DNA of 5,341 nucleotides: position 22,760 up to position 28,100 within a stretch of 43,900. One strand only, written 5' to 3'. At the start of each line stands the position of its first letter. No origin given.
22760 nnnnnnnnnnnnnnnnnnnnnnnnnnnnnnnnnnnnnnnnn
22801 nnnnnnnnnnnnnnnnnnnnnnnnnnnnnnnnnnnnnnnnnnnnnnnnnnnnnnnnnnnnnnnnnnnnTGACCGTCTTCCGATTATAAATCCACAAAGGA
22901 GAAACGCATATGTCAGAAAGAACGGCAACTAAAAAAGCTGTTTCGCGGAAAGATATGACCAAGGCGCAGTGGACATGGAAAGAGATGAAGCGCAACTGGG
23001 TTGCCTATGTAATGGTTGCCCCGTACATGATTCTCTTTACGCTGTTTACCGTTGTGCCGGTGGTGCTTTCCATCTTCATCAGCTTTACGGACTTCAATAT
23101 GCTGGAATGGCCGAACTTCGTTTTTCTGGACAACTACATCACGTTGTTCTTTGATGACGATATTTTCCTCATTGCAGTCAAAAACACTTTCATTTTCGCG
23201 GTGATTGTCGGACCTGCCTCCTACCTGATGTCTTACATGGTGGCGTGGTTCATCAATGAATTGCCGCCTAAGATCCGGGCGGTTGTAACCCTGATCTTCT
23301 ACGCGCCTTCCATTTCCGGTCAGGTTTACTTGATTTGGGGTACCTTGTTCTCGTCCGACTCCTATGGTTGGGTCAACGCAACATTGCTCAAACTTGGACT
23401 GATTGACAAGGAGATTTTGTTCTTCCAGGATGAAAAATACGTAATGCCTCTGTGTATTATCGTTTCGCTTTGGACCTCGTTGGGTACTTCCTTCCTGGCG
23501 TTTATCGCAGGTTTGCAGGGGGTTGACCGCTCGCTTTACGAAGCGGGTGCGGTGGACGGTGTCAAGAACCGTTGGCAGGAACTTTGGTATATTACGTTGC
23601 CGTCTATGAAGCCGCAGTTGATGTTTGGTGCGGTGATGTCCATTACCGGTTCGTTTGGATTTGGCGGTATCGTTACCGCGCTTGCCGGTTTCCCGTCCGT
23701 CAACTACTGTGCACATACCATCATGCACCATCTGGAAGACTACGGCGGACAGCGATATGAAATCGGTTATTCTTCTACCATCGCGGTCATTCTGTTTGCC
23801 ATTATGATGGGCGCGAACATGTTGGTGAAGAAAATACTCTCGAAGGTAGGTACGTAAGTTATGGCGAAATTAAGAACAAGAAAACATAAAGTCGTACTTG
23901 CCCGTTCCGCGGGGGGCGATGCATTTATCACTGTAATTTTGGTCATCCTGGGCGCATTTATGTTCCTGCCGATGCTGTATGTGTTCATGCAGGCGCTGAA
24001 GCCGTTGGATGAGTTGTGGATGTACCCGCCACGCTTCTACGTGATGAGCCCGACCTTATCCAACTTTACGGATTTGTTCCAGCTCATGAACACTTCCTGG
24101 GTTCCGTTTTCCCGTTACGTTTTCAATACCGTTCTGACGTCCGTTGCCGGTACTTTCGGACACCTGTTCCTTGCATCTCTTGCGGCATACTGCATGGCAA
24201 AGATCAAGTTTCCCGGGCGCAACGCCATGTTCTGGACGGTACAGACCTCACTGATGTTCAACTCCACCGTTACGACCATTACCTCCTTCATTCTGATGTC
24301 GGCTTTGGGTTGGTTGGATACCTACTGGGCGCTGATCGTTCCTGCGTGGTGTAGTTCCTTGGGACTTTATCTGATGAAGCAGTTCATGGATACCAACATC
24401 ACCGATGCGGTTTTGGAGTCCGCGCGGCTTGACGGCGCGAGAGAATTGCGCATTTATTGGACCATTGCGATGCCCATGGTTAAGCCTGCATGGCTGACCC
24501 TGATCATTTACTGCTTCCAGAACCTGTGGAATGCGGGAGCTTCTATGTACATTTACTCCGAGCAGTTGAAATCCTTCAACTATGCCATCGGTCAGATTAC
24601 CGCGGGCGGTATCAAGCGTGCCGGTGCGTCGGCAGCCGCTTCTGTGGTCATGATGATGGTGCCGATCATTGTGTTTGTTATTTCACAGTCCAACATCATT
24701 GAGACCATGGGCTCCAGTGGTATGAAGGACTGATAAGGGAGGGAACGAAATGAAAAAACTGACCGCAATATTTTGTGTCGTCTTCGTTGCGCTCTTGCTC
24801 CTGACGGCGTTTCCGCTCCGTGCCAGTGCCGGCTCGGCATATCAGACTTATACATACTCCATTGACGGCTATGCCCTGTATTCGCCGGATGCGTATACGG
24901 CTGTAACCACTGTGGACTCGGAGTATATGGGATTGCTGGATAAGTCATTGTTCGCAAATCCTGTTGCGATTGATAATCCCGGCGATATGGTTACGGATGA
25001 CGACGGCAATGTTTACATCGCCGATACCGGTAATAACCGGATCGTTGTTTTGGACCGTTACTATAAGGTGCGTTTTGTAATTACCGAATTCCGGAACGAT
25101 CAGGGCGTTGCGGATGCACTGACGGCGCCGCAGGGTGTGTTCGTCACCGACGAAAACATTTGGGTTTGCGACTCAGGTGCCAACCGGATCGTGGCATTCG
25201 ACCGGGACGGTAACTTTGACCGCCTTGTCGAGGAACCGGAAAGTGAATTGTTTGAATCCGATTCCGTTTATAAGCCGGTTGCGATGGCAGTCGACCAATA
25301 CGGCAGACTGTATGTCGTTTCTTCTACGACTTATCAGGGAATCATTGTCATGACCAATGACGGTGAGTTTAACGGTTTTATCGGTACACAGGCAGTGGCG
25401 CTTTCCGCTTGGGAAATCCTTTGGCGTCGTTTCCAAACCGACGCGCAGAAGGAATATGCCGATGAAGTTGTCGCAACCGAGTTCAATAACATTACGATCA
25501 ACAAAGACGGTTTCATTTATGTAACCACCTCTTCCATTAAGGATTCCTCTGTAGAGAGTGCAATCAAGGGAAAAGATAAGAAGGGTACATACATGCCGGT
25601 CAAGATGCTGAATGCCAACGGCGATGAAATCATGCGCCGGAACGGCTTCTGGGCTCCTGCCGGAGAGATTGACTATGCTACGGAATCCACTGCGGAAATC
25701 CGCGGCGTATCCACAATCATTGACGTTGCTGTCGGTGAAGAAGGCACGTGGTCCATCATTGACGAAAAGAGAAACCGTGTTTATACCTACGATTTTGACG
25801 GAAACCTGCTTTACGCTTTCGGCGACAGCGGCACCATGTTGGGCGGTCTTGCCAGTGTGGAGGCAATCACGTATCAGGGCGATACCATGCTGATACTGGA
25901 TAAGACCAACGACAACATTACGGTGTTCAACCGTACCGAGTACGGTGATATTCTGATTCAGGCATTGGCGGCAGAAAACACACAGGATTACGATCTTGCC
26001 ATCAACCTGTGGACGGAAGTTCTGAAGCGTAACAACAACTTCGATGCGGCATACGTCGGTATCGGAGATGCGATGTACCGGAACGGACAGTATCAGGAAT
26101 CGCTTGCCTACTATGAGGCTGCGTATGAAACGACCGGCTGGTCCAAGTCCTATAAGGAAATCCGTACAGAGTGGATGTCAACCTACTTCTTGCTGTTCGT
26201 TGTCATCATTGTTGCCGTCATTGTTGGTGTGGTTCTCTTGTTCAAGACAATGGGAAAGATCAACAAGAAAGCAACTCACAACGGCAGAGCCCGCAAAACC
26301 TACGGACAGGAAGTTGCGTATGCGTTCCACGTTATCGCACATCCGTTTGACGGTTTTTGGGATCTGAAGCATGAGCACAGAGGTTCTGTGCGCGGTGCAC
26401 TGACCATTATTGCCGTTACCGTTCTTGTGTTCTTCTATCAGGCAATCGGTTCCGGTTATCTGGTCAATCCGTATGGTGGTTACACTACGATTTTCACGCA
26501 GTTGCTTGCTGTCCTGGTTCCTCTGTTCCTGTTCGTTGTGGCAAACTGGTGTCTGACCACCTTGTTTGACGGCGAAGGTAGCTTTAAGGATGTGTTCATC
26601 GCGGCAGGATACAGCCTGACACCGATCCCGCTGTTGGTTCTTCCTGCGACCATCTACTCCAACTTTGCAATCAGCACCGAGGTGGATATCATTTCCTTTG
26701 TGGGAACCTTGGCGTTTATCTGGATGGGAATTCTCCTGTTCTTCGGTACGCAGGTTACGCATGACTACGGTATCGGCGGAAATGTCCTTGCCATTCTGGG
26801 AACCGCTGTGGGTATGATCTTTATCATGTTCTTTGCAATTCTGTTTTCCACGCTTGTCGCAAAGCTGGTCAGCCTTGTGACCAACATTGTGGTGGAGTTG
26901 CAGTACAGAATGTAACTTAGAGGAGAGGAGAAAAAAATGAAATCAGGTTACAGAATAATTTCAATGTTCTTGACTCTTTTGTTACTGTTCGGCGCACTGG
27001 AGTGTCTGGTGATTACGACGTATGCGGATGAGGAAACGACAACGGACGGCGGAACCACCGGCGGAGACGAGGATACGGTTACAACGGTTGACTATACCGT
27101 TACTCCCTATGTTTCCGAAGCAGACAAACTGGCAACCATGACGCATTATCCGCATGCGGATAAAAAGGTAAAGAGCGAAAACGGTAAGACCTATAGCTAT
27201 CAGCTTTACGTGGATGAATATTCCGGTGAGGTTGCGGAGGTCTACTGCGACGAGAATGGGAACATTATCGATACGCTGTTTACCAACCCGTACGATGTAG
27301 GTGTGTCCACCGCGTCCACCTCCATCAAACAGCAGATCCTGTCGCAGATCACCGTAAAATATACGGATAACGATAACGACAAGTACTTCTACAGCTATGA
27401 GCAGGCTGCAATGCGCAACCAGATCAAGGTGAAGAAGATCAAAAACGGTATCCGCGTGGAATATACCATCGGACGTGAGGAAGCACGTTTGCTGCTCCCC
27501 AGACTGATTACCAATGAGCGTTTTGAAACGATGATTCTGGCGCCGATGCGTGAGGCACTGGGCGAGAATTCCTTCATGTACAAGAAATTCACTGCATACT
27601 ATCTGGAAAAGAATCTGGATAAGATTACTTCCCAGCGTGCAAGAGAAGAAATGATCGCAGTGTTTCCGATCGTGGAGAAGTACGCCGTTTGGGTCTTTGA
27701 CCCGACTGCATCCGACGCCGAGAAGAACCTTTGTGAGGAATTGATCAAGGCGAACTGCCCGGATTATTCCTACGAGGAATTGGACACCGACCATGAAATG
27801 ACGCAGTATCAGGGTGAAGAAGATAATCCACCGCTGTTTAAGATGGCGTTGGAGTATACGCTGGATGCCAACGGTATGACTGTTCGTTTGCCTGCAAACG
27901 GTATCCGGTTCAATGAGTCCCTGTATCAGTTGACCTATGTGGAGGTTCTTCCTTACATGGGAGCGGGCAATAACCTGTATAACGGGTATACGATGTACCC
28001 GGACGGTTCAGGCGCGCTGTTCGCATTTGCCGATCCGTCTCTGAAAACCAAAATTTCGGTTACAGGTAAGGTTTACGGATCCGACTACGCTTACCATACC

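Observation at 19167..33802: Seven-gene operon with a giant binding protein, two full ABC permease pairs, two huge surface or membrane proteins, and no ATPase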

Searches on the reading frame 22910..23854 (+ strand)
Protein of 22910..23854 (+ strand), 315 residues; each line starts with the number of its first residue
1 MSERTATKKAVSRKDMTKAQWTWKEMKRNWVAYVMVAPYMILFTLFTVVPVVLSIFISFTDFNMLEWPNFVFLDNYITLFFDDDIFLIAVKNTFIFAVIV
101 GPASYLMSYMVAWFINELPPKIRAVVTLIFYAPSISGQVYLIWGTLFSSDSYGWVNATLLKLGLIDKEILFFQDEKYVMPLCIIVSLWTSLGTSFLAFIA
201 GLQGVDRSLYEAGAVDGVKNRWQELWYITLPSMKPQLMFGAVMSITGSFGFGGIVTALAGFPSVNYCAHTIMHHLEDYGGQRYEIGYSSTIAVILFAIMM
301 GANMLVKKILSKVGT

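Call 6: search_protein_families(library=pfam, proteins=[window:22910-23854:+], max_evalue=0.01)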
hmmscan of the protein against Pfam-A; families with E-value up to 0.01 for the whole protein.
window:22910-23854:+ (315 aa): 1 family
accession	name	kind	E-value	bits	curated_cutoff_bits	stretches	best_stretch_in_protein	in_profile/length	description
PF00528.27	BPD_transp_1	-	1.8e-05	25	26.4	1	122-266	43-140/184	Binding-protein-dependent transport system inner membrane component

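Call 7: search_protein_families(library=ncbifam, proteins=[window:22910-23854:+], max_evalue=0.01)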
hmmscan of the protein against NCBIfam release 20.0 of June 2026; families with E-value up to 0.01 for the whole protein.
window:22910-23854:+ (315 aa): 13 families
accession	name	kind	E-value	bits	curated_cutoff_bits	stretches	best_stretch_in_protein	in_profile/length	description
NF007852.0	PRK10561.1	equivalog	2.1e-16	60.6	335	1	26-300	8-278/295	sn-glycerol-3-phosphate ABC transporter permease UgpA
NF007044.0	PRK09497.1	equivalog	5.2e-14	52.4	348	1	34-307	10-275/285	spermidine/putrescine ABC transporter permease PotB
NF040931.1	ABC_arch_GlcT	equivalog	3.6e-11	43.2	360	1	36-262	2-225/278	glucose ABC transporter permease GlcT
NF007963.0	PRK10683.1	equivalog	8.2e-07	28.7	489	1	5-304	14-303/317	putrescine ABC transporter permease PotH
NF043074.1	MMSYN1_0196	equivalog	1.3e-06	27.9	350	2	33-124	11-101/277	spermidine/putrescine ABC transporter permease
TIGR02139.1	permease_CysT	equivalog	1.1e-05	25.2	246.1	1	69-305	32-258/265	sulfate ABC transporter permease subunit CysT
TIGR00969.1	3a0106s02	subfamily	4.4e-05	23.1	240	1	40-310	24-269/272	sulfate ABC transporter permease subunit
TIGR02140.1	permease_CysW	equivalog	9.6e-05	22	329.1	1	73-310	33-255/261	sulfate ABC transporter permease subunit CysW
NF006939.0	PRK09421.1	equivalog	0.00013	21.4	262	1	201-308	115-223/230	molybdate ABC transporter permease subunit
TIGR01581.1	Mo_ABC_porter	hypoth_equivalog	0.0026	17.3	210.3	1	184-261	108-184/225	ABC transporter permease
NF008208.0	PRK10971.1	equivalog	0.0059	16.1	415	1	88-299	58-256/277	sulfate/thiosulfate ABC transporter permease CysT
NF008620.0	PRK11602.1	equivalog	0.0063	15.8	442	0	23-309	10-271/291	sulfate/thiosulfate ABC transporter permease CysW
NF008232.0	PRK10999.1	equivalog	0.0063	15.3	392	1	91-243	288-438/520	maltose ABC transporter permease MalF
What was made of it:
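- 22910..23857 (+): g2: MalF/UgpA-type ABC permease, first pair. BPD_transp_1 hit, just under the Pfam cut-off at 25.0 against 26.4 bits, and a weak UgpA-like NCBIfam hit (calls 6, 7).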

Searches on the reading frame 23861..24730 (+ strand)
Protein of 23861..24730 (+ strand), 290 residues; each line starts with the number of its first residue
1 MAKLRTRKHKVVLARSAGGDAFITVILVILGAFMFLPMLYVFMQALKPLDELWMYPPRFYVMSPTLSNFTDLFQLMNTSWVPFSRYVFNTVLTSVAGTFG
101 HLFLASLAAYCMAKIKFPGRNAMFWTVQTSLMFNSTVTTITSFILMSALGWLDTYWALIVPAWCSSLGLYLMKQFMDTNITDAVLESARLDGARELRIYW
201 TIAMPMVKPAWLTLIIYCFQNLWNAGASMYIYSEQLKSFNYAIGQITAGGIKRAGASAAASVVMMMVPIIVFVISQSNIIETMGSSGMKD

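Call 6: search_protein_families(library=pfam, proteins=[window:23861-24730:+], max_evalue=0.01)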
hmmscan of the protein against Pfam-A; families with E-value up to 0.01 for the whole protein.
window:23861-24730:+ (290 aa): 1 family
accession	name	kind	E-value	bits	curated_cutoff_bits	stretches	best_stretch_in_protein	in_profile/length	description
PF00528.27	BPD_transp_1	-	1.8e-10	41.3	26.4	1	104-276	4-175/184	Binding-protein-dependent transport system inner membrane component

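Call 7: search_protein_families(library=ncbifam, proteins=[window:23861-24730:+], max_evalue=0.01)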
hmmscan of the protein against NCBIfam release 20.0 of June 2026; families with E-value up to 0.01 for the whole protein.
window:23861-24730:+ (290 aa): 8 families
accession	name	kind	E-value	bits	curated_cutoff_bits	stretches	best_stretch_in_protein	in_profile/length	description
NF008210.0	PRK10973.1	equivalog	1.6e-21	77.3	297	1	20-279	9-272/281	sn-glycerol-3-phosphate ABC transporter permease UgpE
NF040932.1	ABC_arch_GlcU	equivalog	7.4e-17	61.9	340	1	23-277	5-258/272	glucose ABC transporter permease GlcU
NF008231.0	PRK10998.1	equivalog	1.1e-10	41.6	261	1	81-290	79-296/296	maltose ABC transporter permease MalG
NF007047.0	PRK09500.1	equivalog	2.9e-05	23.8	326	1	91-277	65-250/257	spermidine/putrescine ABC transporter permease PotC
TIGR02141.1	modB_ABC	equivalog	5.2e-05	23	182.6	1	90-245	3-175/208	molybdate ABC transporter permease subunit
TIGR01581.1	Mo_ABC_porter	hypoth_equivalog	7.1e-05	22.4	210.3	1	90-234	26-184/225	ABC transporter permease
NF011624.0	PRK15050.1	equivalog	0.00017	20.8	247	0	21-160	26-148/297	2-aminoethylphosphonate ABC transporter permease subunit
NF006939.0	PRK09421.1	equivalog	0.001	18.5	262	0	99-232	24-172/230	molybdate ABC transporter permease subunit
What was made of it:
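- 23861..24733 (+): g3: MalG/UgpE-type ABC permease, first pair. BPD_transp_1 and a weak UgpE-like hit (calls 6, 7).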

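Call 56: search_solved_structures(query=window:23861-24730:+, max_evalue=0.001)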
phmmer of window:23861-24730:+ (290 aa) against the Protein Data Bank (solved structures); distinct sequences matched with E-value up to 0.001: 5.
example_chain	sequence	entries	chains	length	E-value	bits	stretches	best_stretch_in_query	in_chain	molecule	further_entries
4tqu_N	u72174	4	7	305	2.9e-15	60.1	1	27-226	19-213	AlgM2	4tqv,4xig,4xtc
8ja7_B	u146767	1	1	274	1.3e-14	57.9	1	25-287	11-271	Trehalose transport system permease protein SugB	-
7cad_B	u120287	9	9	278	8.5e-13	52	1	25-287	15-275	ABC transporter, permease protein SugB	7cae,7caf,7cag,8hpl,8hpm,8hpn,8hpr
2r6g_G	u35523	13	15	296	2.4e-06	30.9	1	82-289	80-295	Maltose transport system permease protein malG | Maltose transporter subunit; membrane component of ABC superfamily | Binding-protein-dependent transport system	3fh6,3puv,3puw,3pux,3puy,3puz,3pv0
9bcr_I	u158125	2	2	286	0.00029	24.1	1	21-277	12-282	Maltose/maltodextrin transport system permease protein MalG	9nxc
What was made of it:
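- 23861..24733 (+): The closest solved chains are AlgM2, SugB and MalG (call 56).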

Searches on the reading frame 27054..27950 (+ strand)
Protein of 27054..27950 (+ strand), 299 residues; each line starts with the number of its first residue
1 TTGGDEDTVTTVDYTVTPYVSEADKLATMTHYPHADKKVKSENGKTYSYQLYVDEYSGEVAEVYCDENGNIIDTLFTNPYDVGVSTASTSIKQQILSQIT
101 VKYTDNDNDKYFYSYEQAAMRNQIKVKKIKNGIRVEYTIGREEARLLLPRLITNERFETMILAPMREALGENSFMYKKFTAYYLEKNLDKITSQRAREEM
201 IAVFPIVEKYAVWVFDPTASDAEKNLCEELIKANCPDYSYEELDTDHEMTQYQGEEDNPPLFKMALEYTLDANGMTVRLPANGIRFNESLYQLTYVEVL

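Call 49: search_protein_families(library=pfam, proteins=[window:27054-27950:+], max_evalue=10)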
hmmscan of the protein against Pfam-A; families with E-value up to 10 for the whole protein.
window:27054-27950:+ (299 aa): 0 families
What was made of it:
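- Tried and rejected: Relaxed Pfam scans of g5 segments found no glycoside hydrolase family (call 49).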
